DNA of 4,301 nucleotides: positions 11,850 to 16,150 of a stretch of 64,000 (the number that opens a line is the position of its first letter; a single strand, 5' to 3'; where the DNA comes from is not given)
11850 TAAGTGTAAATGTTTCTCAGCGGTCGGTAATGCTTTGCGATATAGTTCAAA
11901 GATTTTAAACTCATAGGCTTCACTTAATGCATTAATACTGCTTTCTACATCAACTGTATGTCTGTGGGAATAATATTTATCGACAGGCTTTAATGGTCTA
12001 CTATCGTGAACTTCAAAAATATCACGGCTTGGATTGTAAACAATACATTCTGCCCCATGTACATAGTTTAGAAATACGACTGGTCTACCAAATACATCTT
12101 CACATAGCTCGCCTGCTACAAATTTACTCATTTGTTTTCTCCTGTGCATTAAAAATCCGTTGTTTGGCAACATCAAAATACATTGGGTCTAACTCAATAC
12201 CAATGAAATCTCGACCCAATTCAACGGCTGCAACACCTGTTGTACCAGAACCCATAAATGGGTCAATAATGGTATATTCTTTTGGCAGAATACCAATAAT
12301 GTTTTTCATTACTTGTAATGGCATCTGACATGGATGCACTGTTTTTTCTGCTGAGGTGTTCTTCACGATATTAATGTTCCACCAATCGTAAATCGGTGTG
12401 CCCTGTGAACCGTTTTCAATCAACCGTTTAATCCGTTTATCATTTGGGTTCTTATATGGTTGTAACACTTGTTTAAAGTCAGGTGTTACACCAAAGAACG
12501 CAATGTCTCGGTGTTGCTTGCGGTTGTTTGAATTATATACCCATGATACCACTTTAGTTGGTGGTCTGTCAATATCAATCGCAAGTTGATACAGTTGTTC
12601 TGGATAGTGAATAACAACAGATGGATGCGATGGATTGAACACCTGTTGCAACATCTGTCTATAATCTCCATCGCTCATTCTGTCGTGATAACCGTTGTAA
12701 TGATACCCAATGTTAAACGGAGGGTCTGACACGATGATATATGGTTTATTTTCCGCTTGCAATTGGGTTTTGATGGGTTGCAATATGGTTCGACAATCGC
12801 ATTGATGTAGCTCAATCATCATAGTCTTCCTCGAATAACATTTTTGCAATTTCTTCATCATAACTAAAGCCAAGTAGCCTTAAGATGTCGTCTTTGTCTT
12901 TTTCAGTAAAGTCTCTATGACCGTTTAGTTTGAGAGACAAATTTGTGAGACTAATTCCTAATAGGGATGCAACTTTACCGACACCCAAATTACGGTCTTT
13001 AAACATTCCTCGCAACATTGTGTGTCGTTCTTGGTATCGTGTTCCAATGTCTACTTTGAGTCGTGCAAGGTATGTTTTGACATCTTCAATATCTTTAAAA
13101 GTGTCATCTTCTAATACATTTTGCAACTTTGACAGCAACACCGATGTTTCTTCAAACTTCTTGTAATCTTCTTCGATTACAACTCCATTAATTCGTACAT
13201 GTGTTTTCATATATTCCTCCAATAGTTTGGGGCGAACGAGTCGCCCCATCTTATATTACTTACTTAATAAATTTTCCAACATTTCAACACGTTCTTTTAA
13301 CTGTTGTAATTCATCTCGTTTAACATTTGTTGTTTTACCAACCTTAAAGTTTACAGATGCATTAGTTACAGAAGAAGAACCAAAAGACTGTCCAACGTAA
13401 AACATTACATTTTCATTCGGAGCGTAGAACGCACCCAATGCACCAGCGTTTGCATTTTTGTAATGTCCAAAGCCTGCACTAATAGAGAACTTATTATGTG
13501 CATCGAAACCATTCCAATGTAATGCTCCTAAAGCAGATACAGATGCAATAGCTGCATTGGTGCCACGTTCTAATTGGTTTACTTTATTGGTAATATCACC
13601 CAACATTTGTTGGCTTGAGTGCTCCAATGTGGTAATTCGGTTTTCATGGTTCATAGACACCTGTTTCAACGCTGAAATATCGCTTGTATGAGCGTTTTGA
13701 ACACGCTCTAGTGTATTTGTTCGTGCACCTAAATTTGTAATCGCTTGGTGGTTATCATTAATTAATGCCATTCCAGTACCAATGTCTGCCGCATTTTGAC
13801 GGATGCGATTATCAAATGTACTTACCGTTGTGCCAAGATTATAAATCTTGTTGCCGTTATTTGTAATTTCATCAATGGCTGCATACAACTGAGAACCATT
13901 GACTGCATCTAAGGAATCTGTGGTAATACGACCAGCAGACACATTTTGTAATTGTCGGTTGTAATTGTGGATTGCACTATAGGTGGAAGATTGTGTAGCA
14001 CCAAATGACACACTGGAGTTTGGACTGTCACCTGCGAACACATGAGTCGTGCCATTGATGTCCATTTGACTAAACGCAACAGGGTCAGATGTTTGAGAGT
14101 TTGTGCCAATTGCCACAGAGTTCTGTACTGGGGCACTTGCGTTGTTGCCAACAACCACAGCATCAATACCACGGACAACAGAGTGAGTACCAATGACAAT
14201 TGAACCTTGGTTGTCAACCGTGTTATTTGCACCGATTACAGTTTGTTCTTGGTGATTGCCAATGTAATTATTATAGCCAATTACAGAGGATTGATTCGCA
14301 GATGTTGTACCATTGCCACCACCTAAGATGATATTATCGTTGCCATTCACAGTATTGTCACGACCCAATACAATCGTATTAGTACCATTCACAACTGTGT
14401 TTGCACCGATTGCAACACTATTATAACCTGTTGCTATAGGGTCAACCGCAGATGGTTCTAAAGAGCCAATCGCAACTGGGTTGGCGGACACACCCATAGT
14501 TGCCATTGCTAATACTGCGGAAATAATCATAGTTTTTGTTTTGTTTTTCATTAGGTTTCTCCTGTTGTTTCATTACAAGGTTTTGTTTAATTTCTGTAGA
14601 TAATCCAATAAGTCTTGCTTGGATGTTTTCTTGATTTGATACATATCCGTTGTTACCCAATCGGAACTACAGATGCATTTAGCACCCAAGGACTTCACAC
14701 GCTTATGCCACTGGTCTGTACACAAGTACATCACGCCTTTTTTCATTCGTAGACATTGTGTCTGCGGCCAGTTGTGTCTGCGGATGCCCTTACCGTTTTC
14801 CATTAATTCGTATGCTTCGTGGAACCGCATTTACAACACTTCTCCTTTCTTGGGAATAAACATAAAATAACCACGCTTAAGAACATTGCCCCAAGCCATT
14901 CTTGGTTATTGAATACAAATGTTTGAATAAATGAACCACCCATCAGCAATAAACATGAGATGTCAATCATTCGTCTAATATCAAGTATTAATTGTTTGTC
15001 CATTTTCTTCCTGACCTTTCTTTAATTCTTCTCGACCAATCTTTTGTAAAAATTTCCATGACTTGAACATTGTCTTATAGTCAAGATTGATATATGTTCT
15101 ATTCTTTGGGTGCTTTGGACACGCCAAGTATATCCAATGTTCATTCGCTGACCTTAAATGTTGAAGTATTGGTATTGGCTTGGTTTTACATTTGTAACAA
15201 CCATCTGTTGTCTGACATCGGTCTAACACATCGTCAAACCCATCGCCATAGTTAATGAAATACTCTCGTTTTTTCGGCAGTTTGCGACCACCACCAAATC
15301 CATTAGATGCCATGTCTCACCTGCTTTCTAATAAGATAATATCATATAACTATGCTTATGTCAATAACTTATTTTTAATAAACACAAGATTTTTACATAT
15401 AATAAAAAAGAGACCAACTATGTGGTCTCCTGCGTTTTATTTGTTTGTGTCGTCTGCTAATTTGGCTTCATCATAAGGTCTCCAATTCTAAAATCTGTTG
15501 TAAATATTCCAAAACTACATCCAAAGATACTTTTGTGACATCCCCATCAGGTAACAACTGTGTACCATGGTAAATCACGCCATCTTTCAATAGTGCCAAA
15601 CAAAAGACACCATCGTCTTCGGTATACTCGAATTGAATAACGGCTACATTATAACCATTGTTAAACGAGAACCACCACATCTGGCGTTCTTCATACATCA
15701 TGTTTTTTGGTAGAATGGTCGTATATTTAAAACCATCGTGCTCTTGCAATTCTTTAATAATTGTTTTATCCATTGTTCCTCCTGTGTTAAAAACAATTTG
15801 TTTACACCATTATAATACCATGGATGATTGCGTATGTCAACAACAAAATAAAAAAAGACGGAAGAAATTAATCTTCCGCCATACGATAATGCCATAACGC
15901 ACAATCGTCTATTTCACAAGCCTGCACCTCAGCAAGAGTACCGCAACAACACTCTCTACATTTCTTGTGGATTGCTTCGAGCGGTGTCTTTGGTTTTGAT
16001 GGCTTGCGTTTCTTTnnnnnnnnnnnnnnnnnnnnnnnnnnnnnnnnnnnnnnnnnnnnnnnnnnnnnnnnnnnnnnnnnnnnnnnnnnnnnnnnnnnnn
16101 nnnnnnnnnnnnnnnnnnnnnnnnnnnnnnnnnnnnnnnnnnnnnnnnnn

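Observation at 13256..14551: Complete YadA-type trimeric autotransporter adhesin carried as a cargo gene in the early region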

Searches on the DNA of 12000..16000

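Call 88: search_rna_families(source=window, start=12000, end=16000, threshold=evalue, max_evalue=1)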
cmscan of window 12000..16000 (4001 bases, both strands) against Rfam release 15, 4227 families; matches with E-value up to 1: 1.
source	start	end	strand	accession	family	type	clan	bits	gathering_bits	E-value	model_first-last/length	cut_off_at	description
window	15844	15967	-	RF00558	L20_leader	Cis-reg; leader;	-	21.3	58.7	0.69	1-127/127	no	Ribosomal protein L20 leader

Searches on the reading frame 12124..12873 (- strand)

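Call 3: search_protein_families(library=pfam, proteins=[window:12124-12873:-], max_evalue=0.1)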
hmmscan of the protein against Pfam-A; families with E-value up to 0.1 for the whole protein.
window:12124-12873:- (249 aa): 3 families
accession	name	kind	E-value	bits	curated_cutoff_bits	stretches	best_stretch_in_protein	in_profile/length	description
PF01555.25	N6_N4_Mtase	-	1.9e-25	90.5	26.7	1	47-237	4-220/221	DNA methylase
PF01170.24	UPF0020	-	0.011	15.8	22.3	0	199-232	29-63/197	RMKL-like, methyltransferase domain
PF02086.21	MethyltransfD12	-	0.016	15.4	22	0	187-217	7-39/253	D12 class N6 adenine-specific DNA methyltransferase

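Call 4: search_protein_families(library=phrogs, proteins=[window:12124-12873:-], max_evalue=0.01)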
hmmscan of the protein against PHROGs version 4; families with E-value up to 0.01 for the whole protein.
window:12124-12873:- (249 aa): 13 families
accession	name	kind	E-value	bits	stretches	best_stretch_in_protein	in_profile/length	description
phrog_67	-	other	7.7e-41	141.9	1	16-246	120-349/743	DNA methyltransferase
phrog_498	-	other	6.7e-22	78.7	1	38-245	217-425/633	DNA methyltransferase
phrog_3008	-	other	4.7e-19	69.6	1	165-246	135-217/244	DNA methyltransferase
phrog_18293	-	other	9.2e-19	68.5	1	162-247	27-114/119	methyltransferase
phrog_6952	-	other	3.6e-13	50.8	1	156-240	93-175/181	DNA methyltransferase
phrog_8769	-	other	5.5e-13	49.6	1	202-245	15-58/71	methyltransferase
phrog_23148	-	unknown function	9.3e-13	49.5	1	170-247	75-153/165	-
phrog_23085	-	unknown function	2.1e-09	38.2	1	165-245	29-110/138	-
phrog_18146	-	other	3.2e-08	33.9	1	181-233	50-104/452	DNA methyltransferase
phrog_16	-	DNA, RNA and nucleotide metabolism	2.2e-07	30.5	1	118-239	802-908/986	DNA helicase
phrog_12517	-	unknown function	2.9e-05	24.4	1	197-247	104-154/316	-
phrog_10183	-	other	0.00073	18.9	1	198-240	115-157/889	DNA methyltransferase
phrog_23522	-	unknown function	0.0083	16.7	0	189-240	42-93/273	-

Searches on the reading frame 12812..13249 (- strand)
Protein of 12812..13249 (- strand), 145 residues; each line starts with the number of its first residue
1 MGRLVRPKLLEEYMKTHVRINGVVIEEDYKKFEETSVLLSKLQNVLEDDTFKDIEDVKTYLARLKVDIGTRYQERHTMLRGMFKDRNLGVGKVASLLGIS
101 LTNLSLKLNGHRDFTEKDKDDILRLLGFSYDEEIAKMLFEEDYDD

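Call 3: search_protein_families(library=pfam, proteins=[window:12812-13249:-], max_evalue=0.1)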
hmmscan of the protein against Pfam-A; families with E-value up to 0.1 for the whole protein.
window:12812-13249:- (145 aa): 1 family
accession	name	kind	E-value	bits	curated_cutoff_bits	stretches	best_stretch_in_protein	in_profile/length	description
PF13560.12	HTH_31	-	0.098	13.4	27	0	85-133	12-60/64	Helix-turn-helix domain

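Call 4: search_protein_families(library=phrogs, proteins=[window:12812-13249:-], max_evalue=0.01)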
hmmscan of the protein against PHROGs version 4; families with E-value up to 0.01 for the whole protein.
window:12812-13249:- (145 aa): 1 family
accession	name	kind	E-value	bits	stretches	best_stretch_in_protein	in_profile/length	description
phrog_11451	-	transcription regulation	0.0021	19.4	1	83-132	14-63/98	CI-like repressor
